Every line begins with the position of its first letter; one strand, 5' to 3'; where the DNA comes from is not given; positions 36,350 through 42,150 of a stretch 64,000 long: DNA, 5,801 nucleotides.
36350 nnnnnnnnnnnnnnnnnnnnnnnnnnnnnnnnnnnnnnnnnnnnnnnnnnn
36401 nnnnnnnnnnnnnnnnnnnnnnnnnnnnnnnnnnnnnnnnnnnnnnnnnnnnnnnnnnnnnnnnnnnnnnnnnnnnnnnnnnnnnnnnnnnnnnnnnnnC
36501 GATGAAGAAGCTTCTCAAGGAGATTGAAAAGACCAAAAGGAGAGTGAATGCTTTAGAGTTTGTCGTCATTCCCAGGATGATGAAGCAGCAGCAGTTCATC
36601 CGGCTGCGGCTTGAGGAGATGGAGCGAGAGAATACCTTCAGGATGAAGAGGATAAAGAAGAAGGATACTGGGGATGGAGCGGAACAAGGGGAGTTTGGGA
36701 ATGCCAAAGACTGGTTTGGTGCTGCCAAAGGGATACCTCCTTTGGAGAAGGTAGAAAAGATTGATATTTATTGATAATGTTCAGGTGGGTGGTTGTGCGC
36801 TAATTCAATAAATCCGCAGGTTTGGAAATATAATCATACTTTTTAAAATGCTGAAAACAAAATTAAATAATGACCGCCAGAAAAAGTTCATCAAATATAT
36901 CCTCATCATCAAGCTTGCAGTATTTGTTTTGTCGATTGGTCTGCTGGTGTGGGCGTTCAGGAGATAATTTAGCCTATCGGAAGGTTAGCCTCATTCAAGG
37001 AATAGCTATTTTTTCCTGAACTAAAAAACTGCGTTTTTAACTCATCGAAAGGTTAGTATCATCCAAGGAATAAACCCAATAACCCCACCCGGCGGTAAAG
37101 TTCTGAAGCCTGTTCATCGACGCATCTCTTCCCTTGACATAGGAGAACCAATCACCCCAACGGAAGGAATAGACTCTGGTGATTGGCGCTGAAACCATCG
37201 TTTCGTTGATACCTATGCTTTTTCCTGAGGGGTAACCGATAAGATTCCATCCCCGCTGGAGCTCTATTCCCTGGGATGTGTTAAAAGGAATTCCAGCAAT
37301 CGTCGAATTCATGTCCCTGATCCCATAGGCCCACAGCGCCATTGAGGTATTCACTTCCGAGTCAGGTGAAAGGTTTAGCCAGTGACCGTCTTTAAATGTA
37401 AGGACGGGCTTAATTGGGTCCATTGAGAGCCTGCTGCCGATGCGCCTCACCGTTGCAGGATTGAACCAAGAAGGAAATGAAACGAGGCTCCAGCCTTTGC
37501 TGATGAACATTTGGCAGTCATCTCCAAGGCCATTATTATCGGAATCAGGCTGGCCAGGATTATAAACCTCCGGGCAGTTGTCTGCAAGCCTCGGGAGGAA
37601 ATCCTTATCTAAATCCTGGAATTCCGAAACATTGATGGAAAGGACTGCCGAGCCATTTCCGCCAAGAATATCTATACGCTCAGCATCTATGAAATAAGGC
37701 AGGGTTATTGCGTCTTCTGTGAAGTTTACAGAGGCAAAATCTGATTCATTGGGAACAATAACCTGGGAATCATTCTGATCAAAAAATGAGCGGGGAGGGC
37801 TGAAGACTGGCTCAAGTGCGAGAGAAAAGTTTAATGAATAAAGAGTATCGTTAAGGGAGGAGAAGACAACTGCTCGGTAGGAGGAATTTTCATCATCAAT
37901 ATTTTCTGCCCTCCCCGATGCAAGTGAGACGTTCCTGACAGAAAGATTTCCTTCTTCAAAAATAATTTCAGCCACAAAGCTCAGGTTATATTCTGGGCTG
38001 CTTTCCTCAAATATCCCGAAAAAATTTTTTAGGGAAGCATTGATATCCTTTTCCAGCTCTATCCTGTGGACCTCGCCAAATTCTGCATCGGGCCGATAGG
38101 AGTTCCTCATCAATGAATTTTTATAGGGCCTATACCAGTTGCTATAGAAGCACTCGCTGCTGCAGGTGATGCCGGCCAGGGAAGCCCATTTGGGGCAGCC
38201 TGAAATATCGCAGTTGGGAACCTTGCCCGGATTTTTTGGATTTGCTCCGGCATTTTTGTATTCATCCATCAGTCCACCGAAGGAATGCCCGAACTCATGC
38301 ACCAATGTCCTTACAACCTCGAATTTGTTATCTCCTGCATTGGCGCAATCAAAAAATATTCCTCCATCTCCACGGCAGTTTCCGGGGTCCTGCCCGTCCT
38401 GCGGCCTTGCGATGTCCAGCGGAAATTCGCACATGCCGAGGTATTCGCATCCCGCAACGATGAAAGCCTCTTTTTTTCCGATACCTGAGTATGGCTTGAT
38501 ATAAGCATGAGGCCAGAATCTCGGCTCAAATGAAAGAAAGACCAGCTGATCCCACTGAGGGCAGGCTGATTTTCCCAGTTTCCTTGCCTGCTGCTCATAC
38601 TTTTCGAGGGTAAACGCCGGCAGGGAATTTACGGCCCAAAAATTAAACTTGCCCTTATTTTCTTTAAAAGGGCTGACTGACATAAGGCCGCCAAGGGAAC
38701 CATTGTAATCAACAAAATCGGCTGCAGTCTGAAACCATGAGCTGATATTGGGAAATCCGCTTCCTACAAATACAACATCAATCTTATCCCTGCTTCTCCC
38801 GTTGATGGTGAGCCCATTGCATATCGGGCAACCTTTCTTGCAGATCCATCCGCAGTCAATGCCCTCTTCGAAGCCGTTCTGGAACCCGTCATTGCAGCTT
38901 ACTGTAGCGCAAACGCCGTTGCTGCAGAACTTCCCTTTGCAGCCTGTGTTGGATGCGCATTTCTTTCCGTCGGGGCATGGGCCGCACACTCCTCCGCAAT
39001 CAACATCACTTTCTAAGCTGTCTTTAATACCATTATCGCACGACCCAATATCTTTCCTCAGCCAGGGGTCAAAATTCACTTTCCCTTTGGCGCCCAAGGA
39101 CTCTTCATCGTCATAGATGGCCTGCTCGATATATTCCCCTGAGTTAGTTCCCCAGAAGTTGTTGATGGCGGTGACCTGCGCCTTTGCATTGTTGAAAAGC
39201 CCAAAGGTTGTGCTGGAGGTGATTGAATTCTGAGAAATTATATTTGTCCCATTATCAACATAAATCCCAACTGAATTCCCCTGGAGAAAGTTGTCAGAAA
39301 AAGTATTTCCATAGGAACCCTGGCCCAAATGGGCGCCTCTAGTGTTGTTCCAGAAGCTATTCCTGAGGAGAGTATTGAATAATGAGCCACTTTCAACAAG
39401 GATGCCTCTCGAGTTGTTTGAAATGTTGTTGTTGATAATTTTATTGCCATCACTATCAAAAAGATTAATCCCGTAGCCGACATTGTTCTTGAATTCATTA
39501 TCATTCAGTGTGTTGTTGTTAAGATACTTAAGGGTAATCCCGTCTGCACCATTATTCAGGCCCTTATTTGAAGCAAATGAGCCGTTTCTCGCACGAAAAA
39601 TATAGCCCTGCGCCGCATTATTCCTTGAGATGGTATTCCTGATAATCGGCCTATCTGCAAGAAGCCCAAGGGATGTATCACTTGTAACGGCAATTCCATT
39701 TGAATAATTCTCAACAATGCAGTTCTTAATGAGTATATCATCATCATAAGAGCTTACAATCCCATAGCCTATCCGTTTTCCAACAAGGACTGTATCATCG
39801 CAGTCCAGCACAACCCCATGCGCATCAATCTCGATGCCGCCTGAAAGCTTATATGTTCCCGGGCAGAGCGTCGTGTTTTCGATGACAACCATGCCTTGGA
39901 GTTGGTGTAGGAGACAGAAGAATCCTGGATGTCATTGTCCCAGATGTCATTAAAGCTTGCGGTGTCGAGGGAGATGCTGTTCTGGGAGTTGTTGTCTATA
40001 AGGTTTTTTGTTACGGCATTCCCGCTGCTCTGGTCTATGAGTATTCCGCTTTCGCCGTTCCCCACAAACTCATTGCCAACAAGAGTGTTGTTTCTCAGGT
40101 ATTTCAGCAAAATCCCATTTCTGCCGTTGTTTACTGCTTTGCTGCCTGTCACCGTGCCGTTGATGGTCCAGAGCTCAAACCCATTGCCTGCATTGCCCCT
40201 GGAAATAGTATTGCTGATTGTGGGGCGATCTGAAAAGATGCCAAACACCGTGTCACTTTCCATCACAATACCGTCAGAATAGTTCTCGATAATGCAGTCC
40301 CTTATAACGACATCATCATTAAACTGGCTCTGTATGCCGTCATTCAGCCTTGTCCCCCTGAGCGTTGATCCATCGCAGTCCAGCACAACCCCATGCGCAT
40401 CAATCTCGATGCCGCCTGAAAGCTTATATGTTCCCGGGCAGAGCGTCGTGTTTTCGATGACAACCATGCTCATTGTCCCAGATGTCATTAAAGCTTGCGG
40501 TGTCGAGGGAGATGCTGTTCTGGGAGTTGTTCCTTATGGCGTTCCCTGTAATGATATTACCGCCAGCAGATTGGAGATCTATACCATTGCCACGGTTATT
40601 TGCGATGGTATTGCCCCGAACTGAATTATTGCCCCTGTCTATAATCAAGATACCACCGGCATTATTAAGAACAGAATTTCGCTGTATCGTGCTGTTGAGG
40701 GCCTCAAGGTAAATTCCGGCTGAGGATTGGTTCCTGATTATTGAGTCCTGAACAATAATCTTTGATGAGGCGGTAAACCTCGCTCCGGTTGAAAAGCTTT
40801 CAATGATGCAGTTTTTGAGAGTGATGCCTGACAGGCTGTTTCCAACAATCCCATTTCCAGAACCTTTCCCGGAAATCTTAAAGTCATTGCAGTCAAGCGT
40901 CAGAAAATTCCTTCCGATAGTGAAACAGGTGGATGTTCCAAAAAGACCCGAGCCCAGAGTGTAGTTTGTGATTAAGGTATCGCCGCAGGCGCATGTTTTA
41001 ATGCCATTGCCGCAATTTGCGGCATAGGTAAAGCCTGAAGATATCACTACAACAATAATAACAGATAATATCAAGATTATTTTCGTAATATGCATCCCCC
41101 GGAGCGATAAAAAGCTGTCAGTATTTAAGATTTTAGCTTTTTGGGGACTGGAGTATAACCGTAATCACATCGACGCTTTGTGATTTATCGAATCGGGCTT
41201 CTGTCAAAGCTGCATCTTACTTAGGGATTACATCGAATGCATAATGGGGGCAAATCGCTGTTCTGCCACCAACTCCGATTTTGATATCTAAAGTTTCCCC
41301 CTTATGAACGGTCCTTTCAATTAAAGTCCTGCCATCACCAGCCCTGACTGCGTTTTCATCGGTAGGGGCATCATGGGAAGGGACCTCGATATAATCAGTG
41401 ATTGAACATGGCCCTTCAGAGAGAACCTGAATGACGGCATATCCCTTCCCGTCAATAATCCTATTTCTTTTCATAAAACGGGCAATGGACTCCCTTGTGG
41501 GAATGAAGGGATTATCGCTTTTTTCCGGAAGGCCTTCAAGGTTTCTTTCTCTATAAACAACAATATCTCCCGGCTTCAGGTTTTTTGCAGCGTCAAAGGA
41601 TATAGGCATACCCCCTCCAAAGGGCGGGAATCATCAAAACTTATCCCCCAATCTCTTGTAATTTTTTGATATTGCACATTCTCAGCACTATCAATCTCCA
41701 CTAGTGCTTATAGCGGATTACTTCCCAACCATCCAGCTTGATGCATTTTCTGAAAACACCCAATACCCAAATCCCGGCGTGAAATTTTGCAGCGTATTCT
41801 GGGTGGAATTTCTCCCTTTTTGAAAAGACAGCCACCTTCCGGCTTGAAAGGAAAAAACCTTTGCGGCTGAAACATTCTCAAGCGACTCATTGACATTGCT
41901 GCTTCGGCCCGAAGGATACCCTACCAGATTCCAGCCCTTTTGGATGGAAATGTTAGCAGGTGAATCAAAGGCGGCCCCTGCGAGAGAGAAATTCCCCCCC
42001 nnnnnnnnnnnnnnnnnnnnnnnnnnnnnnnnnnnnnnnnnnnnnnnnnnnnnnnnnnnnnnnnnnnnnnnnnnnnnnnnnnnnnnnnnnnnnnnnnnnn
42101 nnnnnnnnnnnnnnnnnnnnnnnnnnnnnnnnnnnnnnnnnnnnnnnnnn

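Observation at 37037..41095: Second beta-helix/M64 paralog is split into three overlapping frame-shifted ORFs by duplicated 160-bp junction cassettes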

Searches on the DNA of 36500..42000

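Call 43: search_rna_families(source=window, start=36500, end=42000, threshold=evalue, max_evalue=1)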
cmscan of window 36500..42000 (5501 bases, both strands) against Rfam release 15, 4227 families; matches with E-value up to 1: 0.
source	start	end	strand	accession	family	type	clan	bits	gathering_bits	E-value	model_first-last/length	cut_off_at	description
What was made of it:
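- On Programmed ribosomal frameshift site: No Rfam hit (call 43).
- There is no Rfam match (call 43).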

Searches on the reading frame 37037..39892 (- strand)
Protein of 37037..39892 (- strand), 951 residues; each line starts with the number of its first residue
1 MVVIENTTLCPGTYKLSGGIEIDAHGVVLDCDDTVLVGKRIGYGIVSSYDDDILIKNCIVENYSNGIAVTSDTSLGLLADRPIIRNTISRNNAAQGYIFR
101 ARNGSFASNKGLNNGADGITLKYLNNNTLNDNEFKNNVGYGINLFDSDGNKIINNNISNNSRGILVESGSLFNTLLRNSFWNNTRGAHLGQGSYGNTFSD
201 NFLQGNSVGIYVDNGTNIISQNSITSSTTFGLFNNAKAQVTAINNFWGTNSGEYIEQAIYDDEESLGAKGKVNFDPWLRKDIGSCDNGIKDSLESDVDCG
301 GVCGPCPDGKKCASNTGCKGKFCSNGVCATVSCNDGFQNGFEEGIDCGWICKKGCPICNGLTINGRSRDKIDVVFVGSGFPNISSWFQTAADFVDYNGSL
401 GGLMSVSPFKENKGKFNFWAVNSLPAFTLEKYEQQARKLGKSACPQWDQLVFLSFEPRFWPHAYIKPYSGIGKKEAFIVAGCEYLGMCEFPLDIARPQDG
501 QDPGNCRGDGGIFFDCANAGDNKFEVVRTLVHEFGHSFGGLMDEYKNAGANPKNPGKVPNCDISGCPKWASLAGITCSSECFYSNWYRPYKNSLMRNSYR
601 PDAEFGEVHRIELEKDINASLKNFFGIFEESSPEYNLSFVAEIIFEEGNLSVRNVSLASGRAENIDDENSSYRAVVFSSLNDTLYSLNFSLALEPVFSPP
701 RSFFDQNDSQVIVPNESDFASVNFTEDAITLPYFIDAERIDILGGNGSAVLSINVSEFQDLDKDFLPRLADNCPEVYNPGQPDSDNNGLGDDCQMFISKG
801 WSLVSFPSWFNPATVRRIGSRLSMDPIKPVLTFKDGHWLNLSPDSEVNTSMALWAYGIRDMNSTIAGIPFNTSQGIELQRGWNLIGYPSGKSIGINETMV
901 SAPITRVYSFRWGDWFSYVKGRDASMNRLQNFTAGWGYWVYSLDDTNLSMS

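Call 5: search_protein_families(library=pfam, proteins=[window:37037-39892:-], max_evalue=0.01)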
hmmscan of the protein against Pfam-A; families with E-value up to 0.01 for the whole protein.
window:37037-39892:- (951 aa): 4 families
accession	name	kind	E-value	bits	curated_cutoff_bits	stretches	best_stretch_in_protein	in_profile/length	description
PF13229.12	Beta_helix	-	1.8e-19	70.3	25.9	1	42-180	23-158/158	Right handed beta helix region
PF05048.19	NosD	-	2.9e-17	63.2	23.6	2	42-185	38-174/212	Periplasmic copper-binding protein (NosD)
PF09471.16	Peptidase_M64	-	2.4e-07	30.7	26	1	516-586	133-210/302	IgA Peptidase M64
PF02412.23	TSP_3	-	0.0028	17.8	25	0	759-781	14-36/36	Thrombospondin type 3 repeat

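Call 11: find_encoding_contigs(protein=window:37037-39892:-, flank=6000, max_places=10)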
Protein window:37037-39892:- (951 aa): no gene with exactly this product is on record in the collection.

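Call 41: search_solved_structures(query=window:37040-39892:-, max_evalue=0.01)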
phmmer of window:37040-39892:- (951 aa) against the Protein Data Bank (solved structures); distinct sequences matched with E-value up to 0.01: 4.
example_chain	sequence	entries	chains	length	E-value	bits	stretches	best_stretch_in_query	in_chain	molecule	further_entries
2rhp_A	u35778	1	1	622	2.6e-06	29.1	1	759-797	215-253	Thrombospondin-2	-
1yo8_A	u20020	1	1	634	2.7e-06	29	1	759-797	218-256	thrombospondin-2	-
3p1v_A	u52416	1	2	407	0.0016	19.8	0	365-545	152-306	Metallo-endopeptidase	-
3fby_A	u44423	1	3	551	0.0017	19.7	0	759-793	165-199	Cartilage oligomeric matrix protein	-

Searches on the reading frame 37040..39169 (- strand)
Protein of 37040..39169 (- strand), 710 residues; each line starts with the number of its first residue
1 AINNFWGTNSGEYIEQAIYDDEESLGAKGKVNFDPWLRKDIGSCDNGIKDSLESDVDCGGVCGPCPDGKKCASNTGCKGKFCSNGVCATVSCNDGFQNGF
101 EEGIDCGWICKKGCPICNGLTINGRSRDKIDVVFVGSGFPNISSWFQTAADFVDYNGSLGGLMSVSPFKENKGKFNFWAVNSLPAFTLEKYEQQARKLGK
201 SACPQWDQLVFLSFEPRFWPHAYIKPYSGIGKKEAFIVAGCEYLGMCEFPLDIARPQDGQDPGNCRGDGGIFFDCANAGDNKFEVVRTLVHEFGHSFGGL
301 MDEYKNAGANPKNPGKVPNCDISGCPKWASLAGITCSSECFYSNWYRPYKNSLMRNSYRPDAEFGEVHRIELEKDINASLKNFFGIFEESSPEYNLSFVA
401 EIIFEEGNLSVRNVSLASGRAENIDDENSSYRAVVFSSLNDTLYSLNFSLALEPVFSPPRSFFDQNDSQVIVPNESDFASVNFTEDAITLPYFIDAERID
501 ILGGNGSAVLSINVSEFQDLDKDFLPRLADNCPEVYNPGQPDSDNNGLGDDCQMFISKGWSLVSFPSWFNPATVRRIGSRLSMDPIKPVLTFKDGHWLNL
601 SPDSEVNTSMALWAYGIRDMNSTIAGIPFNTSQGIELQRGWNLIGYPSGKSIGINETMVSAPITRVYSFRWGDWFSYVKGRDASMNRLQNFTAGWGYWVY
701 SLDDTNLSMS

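Call 18: find_homologous_proteins(query=window:37040-39169:-, max_evalue=0.00001)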
Query seq(710 aa) (710 aa): 92 proteins with E <= 0.00001 among 7170 candidates.
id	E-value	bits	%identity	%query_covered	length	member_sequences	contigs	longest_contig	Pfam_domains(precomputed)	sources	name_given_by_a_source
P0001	0.0e+0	1688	100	100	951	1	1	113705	PF09471.16,PF13229.13,PF05048.20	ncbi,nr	ncbi:right-handed parallel beta-helix repeat-containing protein [Candidatus Woesearchaeota archaeon]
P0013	7.2e-106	373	39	72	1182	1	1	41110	PF13229.13,PF05048.20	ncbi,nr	ncbi:right-handed parallel beta-helix repeat-containing protein [Candidatus Pacearchaeota archaeon]|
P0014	2.7e-102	361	42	65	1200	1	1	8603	PF09471.16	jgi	jgi:hypothetical protein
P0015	2.9e-99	351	40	73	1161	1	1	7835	PF13229.13,PF05048.20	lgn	-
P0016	2.0e-74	269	38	62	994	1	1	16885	PF13229.13,PF05048.20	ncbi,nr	ncbi:MAG: NosD domain-containing protein [archaeon]|nr:NosD domain-containing protein [archaeon]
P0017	6.1e-68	248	35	60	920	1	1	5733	PF09471.16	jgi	jgi:hypothetical protein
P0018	7.1e-65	238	36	56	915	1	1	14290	PF09471.16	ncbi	-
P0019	2.7e-64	236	33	67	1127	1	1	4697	PF09471.16,PF13229.13,PF05048.20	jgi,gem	-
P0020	1.2e-63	234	35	56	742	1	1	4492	-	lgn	-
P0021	1.6e-60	223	34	60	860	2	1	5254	PF09471.16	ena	-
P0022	1.8e-60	223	34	60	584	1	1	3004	PF09471.16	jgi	jgi:hypothetical protein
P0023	1.4e-57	214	34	58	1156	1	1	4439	PF09471.16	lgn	-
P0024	2.0e-56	210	33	55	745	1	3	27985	PF09471.16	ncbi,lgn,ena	ncbi:MAG: hypothetical protein AABW68_04745 [archaeon]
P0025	2.5e-55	206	36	57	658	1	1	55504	PF09471.16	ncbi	ncbi:MAG: hypothetical protein V1776_01740 [Candidatus Diapherotrites archaeon]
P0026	6.4e-52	195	33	59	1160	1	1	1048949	PF09471.16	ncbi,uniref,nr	ncbi:MAG: hypothetical protein IPJ89_01595 [Candidatus Iainarchaeum archaeon]|uniref:Uncharacterized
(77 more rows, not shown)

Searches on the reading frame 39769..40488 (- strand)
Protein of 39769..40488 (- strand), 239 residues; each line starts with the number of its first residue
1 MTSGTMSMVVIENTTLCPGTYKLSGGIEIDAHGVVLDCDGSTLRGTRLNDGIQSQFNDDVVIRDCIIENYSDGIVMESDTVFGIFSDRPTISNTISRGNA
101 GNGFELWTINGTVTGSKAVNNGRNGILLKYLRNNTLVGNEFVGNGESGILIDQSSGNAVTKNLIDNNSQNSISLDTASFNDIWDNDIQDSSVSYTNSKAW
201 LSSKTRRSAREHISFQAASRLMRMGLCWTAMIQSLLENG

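Call 5: search_protein_families(library=pfam, proteins=[window:39769-40488:-], max_evalue=0.01)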
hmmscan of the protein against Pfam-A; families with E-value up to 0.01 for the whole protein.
window:39769-40488:- (239 aa): 2 families
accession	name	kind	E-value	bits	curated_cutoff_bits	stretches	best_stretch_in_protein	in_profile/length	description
PF05048.19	NosD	-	3.7e-15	56.4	23.6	1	46-205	35-191/212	Periplasmic copper-binding protein (NosD)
PF13229.12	Beta_helix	-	6.9e-15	55.5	25.9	1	51-191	2-138/158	Right handed beta helix region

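Call 10: find_encoding_contigs(protein=window:39769-40488:-, flank=6000, max_places=10)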
Protein window:39769-40488:- (239 aa): no gene with exactly this product is on record in the collection.

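Call 49: predict_structure(protein=window:39772-40488:-)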
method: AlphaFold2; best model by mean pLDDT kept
length: 239 residues; sequences in the alignment: 1
mean_pLDDT: 34.6   pTM: 0.21
mean pLDDT of the five models: 34.6, 30.2, 29.9, 26.4, 25.2
residues with pLDDT >= 90: 0; 70-90: 1; 50-70: 15; < 50: 223
segments of 3 or more residues with pLDDT < 50: 1-222
pLDDT, mean of each block of 10 residues (from residue 1): 27 29 34 34 30 28 26 31 33 37 37 33 38 38 38 34 32 31 31 25 31 38 56 64
secondary structure, 60 per line:
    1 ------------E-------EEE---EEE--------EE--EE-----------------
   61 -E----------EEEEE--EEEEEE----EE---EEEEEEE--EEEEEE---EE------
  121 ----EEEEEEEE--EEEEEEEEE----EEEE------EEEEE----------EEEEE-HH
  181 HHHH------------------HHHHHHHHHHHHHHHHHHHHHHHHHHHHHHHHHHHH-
elements in order: E21-23 E27-29 E73-77 E80-85 E95-101 E104-109 E125-132 E135-143 E148-151 E158-162 E173-177 H179-184 H203-238
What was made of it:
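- Tried and rejected: A single-sequence AlphaFold model of ORF B was unusable (pLDDT 34.6, call 49), so I drew no structural conclusions.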

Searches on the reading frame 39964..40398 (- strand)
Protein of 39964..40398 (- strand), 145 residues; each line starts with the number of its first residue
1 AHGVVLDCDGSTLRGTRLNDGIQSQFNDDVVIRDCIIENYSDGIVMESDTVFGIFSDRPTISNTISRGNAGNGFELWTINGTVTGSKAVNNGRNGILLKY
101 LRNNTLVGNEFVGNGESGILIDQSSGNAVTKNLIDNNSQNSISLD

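Call 55: list_cluster_members(proteins=[window:39964-40398:-, window:39797-39892:-, window:39865-39960:-, window:39796-39993:-, window:40372-40530:-, window:40427-40531:-, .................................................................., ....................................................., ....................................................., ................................])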
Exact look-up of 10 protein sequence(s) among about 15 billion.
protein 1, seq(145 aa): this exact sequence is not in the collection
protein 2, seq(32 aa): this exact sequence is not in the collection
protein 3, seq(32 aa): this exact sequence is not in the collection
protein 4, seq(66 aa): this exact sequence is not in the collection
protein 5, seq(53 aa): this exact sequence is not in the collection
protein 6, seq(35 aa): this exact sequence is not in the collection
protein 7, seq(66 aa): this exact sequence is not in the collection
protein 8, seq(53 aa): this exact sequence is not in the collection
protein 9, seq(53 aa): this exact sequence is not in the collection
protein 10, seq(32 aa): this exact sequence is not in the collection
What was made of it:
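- My guessed junction products were not in the protein collection (call 55). The junction linkers were not confirmed in a second assembly (call 55).
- Tried and rejected: None is in the collection, so this was uninformative (call 55).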

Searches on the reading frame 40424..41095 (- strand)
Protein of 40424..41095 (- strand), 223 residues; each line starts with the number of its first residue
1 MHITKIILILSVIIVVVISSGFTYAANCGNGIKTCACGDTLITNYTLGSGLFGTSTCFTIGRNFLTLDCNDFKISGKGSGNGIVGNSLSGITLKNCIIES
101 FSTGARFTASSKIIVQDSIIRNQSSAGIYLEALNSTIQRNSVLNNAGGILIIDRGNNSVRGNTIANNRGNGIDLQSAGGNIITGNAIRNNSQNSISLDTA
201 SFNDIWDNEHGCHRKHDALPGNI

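Call 5: search_protein_families(library=pfam, proteins=[window:40424-41095:-], max_evalue=0.01)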
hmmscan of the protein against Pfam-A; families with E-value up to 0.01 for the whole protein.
window:40424-41095:- (223 aa): 2 families
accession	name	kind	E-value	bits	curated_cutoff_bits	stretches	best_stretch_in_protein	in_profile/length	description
PF13229.12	Beta_helix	-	1.8e-15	57.3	25.9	1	79-205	22-153/158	Right handed beta helix region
PF05048.19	NosD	-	4.5e-14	52.8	23.6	1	79-208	37-167/212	Periplasmic copper-binding protein (NosD)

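Call 15: list_cluster_members(proteins=[window:40427-41095:-, window:39772-40488:-, window:39772-40473:-, window:39772-40467:-, P0001, P0002])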
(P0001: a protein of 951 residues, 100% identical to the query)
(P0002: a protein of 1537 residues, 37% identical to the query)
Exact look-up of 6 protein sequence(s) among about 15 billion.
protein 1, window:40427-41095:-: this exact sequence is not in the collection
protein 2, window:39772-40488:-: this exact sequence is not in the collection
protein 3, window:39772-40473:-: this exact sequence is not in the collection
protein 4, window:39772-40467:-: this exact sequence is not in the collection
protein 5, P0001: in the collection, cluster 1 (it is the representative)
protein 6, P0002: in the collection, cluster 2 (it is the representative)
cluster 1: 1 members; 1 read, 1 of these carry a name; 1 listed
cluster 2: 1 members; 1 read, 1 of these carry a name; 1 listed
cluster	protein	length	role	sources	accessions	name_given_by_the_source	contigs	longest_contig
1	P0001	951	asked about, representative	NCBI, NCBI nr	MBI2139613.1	right-handed parallel beta-helix repeat-containing protein [Candidatus Woesearchaeota ...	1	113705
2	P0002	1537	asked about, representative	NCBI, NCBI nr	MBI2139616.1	hypothetical protein HYU14_01720 [Candidatus Woesearchaeota archaeon] | hypothetical protein [Candidatus Woesearchaeota archaeon]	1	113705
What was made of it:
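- Tried and rejected: A and B are not in the protein collection (call 15).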
